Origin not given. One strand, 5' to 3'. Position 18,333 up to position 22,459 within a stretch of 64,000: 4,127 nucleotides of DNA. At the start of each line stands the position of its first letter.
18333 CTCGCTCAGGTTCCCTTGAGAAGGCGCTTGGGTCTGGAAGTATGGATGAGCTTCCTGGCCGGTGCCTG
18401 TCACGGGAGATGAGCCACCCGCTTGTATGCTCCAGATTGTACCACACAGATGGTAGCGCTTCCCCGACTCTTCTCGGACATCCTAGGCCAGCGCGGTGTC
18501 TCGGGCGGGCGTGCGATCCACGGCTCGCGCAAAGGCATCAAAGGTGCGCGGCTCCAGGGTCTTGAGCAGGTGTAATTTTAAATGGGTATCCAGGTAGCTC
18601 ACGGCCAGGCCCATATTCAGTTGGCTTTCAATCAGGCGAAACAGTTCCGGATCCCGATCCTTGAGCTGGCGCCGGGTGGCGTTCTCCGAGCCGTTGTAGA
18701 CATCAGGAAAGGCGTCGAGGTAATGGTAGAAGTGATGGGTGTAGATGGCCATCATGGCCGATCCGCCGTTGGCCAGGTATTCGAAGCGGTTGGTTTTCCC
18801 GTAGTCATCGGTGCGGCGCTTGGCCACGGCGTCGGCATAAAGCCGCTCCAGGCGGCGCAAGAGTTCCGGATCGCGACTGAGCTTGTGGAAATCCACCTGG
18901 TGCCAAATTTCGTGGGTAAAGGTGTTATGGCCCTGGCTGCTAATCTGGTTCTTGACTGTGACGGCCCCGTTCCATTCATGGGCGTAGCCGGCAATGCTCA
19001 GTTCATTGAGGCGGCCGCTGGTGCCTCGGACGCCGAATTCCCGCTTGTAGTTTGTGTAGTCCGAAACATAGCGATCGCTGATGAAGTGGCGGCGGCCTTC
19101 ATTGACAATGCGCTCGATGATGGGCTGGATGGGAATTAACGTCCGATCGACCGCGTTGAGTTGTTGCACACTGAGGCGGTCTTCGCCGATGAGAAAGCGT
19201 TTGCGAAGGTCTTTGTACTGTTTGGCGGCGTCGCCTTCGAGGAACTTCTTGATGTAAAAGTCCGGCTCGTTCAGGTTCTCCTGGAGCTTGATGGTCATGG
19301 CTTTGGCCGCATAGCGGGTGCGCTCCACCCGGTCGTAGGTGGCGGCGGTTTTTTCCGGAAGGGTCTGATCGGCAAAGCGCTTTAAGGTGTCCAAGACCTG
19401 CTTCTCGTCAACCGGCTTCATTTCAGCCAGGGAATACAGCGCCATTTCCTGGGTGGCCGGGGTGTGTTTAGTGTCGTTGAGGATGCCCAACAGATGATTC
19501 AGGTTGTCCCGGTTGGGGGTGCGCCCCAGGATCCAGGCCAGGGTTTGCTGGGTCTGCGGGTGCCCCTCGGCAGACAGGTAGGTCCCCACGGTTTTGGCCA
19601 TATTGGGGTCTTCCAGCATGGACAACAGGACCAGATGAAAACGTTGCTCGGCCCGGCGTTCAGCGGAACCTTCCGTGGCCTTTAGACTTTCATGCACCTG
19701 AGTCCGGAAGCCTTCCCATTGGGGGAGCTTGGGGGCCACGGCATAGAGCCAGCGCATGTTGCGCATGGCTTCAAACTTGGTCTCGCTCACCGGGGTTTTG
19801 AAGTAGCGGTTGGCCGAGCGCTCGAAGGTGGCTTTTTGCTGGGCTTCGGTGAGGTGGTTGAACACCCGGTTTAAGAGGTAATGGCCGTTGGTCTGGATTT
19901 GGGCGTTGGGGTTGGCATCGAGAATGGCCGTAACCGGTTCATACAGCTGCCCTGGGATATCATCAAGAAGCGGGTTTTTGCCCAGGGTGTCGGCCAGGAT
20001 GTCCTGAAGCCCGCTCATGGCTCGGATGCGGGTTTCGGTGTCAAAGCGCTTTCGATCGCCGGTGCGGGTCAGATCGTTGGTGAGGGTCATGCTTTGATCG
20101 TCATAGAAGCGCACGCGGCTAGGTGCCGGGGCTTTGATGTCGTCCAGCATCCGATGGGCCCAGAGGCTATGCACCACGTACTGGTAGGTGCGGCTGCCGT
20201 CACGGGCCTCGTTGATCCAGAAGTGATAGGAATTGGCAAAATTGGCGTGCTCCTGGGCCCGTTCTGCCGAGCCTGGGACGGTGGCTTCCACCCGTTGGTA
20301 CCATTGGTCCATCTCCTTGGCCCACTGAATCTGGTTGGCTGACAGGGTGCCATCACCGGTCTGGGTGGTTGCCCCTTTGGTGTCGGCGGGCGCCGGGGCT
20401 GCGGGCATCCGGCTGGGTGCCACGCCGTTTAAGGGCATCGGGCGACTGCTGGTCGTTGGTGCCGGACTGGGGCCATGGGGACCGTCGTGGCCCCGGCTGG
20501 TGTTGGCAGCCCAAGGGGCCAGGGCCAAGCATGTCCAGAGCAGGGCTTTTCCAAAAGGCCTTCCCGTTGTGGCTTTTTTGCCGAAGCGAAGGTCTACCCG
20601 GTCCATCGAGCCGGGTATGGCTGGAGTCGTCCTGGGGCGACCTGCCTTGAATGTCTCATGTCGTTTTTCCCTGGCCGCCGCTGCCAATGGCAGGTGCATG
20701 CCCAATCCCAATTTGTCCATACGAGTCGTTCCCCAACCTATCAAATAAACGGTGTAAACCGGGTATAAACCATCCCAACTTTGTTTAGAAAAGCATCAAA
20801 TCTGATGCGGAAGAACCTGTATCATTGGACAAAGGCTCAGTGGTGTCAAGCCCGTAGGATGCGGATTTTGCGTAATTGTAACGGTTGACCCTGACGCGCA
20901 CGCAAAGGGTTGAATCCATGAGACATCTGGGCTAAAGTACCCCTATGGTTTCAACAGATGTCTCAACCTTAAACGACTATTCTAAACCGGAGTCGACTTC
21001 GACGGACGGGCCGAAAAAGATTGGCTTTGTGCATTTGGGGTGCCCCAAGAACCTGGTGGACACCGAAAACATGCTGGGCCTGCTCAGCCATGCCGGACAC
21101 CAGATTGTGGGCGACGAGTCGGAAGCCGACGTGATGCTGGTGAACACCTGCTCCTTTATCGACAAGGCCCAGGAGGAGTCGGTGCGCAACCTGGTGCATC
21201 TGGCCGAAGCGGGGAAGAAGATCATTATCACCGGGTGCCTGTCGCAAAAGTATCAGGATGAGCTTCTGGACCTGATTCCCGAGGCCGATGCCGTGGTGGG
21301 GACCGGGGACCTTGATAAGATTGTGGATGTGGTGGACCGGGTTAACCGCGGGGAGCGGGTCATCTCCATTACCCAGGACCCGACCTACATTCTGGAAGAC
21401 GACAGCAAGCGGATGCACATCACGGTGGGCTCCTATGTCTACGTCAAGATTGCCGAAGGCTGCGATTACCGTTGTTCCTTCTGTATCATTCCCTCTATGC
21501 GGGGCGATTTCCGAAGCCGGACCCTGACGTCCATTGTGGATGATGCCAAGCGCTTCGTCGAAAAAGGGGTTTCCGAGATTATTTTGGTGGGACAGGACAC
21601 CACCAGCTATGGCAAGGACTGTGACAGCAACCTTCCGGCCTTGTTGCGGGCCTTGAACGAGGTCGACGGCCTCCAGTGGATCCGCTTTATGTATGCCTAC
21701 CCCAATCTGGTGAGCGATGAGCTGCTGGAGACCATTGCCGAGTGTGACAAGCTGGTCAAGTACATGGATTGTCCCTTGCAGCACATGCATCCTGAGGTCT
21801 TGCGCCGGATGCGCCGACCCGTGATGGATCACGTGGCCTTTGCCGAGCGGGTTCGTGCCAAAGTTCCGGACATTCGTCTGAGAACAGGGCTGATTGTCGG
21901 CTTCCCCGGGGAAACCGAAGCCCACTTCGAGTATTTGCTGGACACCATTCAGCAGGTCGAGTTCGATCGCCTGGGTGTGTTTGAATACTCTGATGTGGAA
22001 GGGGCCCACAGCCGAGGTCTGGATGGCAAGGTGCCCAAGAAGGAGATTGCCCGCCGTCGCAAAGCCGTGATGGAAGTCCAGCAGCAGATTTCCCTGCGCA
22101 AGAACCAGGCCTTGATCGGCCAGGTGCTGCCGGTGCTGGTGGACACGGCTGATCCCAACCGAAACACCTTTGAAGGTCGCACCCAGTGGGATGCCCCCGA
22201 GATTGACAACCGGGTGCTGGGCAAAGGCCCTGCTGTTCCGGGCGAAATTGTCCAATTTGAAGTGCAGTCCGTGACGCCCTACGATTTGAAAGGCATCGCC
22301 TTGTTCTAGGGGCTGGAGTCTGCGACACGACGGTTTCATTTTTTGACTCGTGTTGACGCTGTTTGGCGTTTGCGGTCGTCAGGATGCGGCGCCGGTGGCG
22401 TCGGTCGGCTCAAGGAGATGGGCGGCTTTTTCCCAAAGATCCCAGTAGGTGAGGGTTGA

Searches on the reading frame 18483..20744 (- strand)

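Call 50: search_protein_families(library=pfam, proteins=[window:18483-20744:-])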
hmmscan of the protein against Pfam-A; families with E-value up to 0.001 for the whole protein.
window:18483-20744:- (753 aa): 1 family
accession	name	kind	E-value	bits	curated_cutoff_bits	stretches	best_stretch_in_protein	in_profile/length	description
PF13646.12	HEAT_2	-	5.4e-05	23.8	27.7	1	389-460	7-73/88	HEAT repeats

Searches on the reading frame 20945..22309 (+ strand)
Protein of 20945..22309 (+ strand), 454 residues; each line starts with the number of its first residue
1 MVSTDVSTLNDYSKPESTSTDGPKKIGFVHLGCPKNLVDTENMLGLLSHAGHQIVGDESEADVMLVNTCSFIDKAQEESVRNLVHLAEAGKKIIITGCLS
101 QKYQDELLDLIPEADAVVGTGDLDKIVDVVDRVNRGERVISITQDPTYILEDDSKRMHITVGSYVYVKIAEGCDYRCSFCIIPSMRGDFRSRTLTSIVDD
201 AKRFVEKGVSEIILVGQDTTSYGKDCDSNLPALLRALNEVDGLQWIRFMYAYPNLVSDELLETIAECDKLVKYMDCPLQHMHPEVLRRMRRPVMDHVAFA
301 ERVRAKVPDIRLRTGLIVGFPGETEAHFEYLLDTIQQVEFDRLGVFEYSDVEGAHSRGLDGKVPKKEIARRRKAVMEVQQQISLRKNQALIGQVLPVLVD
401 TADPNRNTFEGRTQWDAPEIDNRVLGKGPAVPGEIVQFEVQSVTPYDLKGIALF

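Call 51: search_protein_families(library=pfam, proteins=[window:20945-22309:+])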
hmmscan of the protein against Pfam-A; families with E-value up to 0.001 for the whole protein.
window:20945-22309:+ (454 aa): 3 families
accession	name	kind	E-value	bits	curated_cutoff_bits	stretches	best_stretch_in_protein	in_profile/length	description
PF00919.26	UPF0004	-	3.1e-26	91.7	27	1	25-119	1-98/98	Uncharacterized protein family UPF0004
PF04055.27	Radical_SAM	-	1.1e-23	84.7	29.5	1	168-334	2-165/166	Radical SAM superfamily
PF18693.7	TRAM_2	-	3.8e-12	46.7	27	1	391-451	1-61/63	TRAM domain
